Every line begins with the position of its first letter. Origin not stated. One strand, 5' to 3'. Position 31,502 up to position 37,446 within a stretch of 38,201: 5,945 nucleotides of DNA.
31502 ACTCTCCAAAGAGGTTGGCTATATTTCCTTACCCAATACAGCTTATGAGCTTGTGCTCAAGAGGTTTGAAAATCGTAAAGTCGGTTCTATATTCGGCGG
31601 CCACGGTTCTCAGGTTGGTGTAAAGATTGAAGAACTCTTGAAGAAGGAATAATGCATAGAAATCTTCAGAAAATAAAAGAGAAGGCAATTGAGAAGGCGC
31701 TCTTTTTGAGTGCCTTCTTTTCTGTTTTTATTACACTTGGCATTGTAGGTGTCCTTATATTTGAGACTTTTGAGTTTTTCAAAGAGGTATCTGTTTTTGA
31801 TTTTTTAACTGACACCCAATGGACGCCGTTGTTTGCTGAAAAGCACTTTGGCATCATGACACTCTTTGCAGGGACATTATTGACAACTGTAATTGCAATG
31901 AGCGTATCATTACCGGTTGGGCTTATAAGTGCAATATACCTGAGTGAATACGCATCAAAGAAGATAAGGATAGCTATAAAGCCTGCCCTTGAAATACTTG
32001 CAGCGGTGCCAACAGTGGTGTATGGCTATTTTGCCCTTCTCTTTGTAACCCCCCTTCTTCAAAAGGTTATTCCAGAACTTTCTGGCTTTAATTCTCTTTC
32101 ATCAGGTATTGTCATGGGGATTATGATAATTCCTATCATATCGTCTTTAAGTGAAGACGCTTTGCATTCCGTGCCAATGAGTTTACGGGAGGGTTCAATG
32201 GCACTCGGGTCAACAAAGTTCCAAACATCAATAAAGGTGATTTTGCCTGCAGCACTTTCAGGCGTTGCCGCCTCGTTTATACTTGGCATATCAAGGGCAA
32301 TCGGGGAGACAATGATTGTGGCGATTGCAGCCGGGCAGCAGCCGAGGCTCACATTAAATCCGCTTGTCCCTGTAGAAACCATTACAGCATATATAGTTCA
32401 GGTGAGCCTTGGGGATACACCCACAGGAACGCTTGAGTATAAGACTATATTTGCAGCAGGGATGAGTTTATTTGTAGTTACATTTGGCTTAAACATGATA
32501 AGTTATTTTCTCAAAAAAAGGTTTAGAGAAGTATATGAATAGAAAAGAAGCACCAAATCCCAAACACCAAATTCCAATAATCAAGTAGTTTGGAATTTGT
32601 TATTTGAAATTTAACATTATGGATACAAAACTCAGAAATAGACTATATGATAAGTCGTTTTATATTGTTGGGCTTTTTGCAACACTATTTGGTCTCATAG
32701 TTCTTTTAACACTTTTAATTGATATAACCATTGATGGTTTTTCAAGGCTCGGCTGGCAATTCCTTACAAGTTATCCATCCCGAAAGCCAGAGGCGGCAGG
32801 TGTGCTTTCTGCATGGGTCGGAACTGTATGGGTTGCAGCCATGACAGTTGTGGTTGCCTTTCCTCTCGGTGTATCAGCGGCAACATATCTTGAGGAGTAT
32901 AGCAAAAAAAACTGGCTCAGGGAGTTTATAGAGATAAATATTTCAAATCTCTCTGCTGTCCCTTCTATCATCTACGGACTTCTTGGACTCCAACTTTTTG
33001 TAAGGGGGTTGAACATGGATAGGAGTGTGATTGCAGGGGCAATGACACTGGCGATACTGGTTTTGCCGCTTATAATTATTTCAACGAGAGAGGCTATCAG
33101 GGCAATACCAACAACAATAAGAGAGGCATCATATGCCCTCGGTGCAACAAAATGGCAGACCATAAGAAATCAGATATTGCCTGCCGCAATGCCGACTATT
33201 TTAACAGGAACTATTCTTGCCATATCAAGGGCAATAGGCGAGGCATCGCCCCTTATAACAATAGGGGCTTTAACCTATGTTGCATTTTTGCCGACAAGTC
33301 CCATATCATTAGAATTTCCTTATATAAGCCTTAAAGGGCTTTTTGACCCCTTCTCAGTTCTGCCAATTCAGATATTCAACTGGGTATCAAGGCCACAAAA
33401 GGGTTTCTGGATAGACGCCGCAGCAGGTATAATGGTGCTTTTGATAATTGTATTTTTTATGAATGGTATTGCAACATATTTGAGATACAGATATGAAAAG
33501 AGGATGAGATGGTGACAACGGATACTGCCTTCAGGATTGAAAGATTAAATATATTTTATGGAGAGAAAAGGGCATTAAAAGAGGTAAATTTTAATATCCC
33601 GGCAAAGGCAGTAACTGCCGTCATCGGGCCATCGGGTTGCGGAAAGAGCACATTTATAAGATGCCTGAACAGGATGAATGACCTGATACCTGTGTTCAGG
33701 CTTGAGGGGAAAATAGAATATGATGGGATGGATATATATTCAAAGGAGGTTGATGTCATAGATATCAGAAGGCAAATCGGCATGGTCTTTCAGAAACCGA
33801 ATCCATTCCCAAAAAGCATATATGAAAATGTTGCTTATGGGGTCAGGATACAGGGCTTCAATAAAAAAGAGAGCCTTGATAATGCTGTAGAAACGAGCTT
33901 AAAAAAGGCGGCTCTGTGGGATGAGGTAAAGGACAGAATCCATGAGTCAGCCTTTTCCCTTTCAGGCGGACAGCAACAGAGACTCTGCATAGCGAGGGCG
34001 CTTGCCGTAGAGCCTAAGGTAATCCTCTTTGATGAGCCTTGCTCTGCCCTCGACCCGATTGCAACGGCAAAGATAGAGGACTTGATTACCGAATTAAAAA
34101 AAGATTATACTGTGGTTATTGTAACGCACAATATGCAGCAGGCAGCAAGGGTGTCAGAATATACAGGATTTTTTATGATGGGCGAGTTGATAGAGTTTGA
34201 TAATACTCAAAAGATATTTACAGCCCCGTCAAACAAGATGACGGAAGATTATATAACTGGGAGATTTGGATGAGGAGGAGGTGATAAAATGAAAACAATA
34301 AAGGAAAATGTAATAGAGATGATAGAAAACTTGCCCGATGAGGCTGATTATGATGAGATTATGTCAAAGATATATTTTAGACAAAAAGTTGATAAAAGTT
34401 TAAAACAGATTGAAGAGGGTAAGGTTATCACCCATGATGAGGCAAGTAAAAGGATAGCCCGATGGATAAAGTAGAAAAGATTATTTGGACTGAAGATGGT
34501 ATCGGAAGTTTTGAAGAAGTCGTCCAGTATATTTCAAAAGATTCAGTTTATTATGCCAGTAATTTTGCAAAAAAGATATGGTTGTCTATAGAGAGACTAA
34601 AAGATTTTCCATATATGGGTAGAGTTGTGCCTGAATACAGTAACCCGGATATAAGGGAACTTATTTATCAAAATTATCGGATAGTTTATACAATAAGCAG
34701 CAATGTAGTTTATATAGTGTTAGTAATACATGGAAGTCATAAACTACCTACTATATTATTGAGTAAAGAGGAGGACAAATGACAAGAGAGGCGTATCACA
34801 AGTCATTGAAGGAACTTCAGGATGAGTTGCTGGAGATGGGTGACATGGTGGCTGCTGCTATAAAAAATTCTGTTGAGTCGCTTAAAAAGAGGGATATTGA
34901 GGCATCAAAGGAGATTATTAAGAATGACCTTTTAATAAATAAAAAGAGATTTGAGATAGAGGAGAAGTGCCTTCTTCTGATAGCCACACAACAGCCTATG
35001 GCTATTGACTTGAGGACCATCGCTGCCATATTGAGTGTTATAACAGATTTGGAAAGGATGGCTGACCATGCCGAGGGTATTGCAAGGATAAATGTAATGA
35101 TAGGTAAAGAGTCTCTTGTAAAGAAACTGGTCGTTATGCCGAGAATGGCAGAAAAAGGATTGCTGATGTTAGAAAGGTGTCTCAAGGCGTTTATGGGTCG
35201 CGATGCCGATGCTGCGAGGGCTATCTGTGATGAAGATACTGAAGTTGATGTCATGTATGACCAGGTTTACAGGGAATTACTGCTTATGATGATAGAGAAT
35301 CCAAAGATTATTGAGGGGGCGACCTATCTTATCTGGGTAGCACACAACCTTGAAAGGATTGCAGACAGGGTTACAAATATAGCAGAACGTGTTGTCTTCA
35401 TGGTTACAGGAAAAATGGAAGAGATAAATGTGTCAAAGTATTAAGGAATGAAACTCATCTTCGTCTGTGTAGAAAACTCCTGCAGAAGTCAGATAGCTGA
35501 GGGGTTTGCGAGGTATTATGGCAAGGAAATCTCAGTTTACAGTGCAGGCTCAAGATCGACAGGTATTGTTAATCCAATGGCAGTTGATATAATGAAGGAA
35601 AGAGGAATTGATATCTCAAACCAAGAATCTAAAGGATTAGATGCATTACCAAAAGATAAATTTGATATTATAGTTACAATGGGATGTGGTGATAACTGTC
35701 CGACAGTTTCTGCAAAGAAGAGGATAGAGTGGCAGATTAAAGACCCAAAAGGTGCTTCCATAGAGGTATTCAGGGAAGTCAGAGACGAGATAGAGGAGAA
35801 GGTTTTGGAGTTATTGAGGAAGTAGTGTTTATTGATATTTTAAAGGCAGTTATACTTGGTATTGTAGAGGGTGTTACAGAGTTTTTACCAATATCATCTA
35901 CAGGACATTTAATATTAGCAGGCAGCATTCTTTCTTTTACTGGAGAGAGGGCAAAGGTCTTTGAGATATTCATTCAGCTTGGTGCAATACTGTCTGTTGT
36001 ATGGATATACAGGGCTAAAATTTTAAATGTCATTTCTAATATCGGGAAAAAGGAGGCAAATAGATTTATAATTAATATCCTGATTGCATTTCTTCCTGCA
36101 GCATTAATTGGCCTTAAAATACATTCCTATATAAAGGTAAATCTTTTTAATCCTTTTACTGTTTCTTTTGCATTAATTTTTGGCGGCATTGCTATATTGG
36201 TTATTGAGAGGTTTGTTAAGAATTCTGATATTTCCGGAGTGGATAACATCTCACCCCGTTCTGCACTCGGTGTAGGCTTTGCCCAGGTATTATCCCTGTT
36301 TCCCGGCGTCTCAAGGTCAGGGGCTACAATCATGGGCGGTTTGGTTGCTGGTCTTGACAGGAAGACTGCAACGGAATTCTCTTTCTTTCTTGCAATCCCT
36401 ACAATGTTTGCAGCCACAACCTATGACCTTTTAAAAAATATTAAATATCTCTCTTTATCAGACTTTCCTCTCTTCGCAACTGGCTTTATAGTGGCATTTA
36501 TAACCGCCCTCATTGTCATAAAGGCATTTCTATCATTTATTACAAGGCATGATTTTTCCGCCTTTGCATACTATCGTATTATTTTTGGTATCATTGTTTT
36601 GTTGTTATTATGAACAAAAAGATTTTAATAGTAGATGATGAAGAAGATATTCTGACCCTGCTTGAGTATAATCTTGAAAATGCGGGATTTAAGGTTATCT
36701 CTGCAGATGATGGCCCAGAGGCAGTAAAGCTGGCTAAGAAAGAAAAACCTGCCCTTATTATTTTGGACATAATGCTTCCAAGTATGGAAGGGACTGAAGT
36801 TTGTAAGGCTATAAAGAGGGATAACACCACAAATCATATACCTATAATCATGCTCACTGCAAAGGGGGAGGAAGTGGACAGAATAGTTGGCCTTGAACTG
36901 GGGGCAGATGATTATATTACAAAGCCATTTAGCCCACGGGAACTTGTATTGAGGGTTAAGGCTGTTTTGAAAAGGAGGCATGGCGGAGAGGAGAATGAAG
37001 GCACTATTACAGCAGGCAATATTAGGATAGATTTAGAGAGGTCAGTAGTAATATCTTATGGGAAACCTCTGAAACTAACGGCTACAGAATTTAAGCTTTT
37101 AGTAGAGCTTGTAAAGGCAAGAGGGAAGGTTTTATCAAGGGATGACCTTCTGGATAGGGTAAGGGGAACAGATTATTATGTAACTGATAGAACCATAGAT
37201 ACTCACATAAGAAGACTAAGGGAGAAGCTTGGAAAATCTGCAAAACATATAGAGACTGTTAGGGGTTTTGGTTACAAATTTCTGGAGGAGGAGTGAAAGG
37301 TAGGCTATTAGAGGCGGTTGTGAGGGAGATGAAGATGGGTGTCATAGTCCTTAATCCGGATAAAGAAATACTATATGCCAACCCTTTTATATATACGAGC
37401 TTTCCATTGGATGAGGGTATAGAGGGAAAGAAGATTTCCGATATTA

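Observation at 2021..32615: STRR-like degenerate heptamer/octamer arrays, usually as inverted pairs, fill almost every intra-operon spacer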

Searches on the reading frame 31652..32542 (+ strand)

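Call 56: search_protein_families(library=pfam, proteins=[window:31652-32542:+], max_evalue=0.00001)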
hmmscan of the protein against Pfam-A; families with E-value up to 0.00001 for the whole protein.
window:31652-32542:+ (296 aa): 1 family
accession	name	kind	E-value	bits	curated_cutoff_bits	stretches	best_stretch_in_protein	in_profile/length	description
PF00528.27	BPD_transp_1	-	1.8e-16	60.9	26.4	1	87-292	2-183/184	Binding-protein-dependent transport system inner membrane component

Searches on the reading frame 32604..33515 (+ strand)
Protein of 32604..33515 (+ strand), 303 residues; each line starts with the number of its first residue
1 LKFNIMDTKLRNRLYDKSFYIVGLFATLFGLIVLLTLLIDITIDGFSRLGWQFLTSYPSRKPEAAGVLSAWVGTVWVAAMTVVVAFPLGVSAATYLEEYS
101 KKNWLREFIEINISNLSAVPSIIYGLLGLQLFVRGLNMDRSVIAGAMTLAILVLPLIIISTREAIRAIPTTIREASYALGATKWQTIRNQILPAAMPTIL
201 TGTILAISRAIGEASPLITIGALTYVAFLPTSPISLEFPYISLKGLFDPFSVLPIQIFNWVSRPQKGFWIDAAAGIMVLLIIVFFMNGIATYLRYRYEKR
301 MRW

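Call 56: search_protein_families(library=pfam, proteins=[window:32604-33515:+], max_evalue=0.00001)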
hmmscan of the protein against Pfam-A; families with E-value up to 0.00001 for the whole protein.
window:32604-33515:+ (303 aa): 1 family
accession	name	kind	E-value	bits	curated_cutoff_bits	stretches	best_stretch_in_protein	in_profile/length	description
PF00528.27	BPD_transp_1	-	3.4e-20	73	26.4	1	86-293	2-178/184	Binding-protein-dependent transport system inner membrane component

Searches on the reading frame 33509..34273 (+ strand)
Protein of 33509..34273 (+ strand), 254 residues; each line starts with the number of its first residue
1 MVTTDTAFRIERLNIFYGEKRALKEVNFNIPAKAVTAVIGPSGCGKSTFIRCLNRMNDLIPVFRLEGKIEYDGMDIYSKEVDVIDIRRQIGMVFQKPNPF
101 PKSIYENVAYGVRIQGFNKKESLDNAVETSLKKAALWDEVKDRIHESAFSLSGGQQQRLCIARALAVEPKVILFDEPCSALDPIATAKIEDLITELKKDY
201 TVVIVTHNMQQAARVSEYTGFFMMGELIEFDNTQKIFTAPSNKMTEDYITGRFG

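Call 56: search_protein_families(library=pfam, proteins=[window:33509-34273:+], max_evalue=0.00001)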
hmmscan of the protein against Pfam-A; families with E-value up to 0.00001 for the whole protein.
window:33509-34273:+ (254 aa): 3 families
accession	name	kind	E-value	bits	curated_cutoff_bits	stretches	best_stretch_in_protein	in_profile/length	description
PF00005.33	ABC_tran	-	7.3e-32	111.3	25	1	23-178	1-136/137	ABC transporter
PF13304.12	AAA_21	-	4.6e-13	50.3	27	1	123-209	209-300/304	AAA domain, putative AbiEii toxin, Type IV TA system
PF02463.25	SMC_N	-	1.9e-09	37.7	40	0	122-223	118-213/220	RecF/RecN/SMC N terminal domain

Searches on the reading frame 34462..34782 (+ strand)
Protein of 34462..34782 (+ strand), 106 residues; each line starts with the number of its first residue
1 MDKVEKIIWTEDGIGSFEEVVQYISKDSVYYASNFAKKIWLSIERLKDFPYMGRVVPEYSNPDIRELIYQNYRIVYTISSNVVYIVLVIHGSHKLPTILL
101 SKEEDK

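Call 56: search_protein_families(library=pfam, proteins=[window:34462-34782:+], max_evalue=0.00001)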
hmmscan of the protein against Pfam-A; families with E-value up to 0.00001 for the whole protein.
window:34462-34782:+ (106 aa): 1 family
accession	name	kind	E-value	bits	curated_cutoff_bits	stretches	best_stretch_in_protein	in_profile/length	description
PF05016.21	ParE_toxin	-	6.7e-13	49.5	23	1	7-93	1-87/89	ParE toxin of type II toxin-antitoxin system, parDE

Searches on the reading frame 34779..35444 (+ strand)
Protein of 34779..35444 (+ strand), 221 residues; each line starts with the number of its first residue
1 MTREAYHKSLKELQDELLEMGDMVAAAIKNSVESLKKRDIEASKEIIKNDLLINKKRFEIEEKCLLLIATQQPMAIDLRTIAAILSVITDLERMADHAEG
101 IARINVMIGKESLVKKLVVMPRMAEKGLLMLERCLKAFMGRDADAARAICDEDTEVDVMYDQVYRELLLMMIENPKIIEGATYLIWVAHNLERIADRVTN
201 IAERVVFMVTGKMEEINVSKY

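Call 56: search_protein_families(library=pfam, proteins=[window:34779-35444:+], max_evalue=0.00001)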
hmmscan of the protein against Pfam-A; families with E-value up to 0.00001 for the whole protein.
window:34779-35444:+ (221 aa): 1 family
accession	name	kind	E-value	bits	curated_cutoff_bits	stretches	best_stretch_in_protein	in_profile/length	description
PF01895.24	PhoU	-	7.7e-44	148.4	23.5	2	17-103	1-87/89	PhoU domain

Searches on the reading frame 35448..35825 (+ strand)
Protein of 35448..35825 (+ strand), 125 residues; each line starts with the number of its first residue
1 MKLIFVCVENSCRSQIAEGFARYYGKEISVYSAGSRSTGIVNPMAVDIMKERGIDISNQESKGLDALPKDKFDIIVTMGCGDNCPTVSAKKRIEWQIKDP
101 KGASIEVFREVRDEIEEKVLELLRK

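Call 56: search_protein_families(library=pfam, proteins=[window:35448-35825:+], max_evalue=0.00001)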
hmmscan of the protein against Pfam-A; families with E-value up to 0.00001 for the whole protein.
window:35448-35825:+ (125 aa): 1 family
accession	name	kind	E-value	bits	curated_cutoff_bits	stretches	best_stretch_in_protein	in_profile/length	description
PF01451.26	LMWPc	-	7.9e-24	84.9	23.2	1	4-123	2-144/144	Low molecular weight phosphotyrosine protein phosphatase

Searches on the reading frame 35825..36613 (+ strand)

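Call 56: search_protein_families(library=pfam, proteins=[window:35825-36613:+], max_evalue=0.00001)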
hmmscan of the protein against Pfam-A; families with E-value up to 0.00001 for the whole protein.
window:35825-36613:+ (262 aa): 1 family
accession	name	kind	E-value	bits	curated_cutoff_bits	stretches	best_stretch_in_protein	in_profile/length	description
PF02673.24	BacA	-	1.2e-80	271.4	33.4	1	8-257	1-257/257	Bacitracin resistance protein BacA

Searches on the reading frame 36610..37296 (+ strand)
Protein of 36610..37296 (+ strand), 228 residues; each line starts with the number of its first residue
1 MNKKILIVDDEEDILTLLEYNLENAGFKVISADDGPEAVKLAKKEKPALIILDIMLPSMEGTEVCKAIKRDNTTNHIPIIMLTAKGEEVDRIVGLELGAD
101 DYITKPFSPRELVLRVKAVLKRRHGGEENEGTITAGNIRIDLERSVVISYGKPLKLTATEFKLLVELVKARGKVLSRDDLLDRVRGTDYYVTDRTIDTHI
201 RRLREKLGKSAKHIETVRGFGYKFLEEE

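Call 75: find_encoding_contigs(protein=window:36610-37296:+, flank=10000, max_places=3)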
Protein window:36610-37296:+ (228 aa): 18 contigs read that carry it; 3 places shown.
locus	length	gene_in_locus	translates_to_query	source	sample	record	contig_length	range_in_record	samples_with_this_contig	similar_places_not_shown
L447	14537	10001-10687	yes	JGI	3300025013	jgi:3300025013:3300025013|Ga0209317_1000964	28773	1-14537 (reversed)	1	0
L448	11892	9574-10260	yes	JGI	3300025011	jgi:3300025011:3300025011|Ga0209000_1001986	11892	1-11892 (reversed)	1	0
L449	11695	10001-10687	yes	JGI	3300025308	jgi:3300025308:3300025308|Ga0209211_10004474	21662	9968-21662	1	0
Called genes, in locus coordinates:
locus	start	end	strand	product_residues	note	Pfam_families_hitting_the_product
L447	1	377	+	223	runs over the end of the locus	PF00117:GATase, PF01174:SNO (faint), PF07722:Peptidase_C26 (faint)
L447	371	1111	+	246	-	PF00977:His_biosynth, PF05690:ThiG (faint), PF01884:PcrB (faint), PF03060:NMO (faint), PF01207:Dus (weak)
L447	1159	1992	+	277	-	PF00977:His_biosynth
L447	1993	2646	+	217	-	PF01502:PRA-CH, PF01503:PRA-PH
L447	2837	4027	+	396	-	-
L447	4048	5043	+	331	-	PF12849:PBP_like_2, PF01547:SBP_bac_1 (weak), PF12727:PBP_like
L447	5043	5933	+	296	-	PF00528:BPD_transp_1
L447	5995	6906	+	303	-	PF00528:BPD_transp_1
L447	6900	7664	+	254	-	PF20703:nSTAND1 (weak), PF00005:ABC_tran, PF02463:SMC_N (weak), PF13304:AAA_21 (weak)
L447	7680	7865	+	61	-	-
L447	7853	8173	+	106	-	PF05016:ParE_toxin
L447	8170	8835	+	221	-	PF01895:PhoU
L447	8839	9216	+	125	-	PF01451:LMWPc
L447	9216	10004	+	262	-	PF02673:BacA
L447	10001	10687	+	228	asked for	PF00072:Response_reg, PF00486:Trans_reg_C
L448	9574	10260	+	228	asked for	PF00072:Response_reg, PF00486:Trans_reg_C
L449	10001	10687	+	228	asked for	PF00072:Response_reg, PF00486:Trans_reg_C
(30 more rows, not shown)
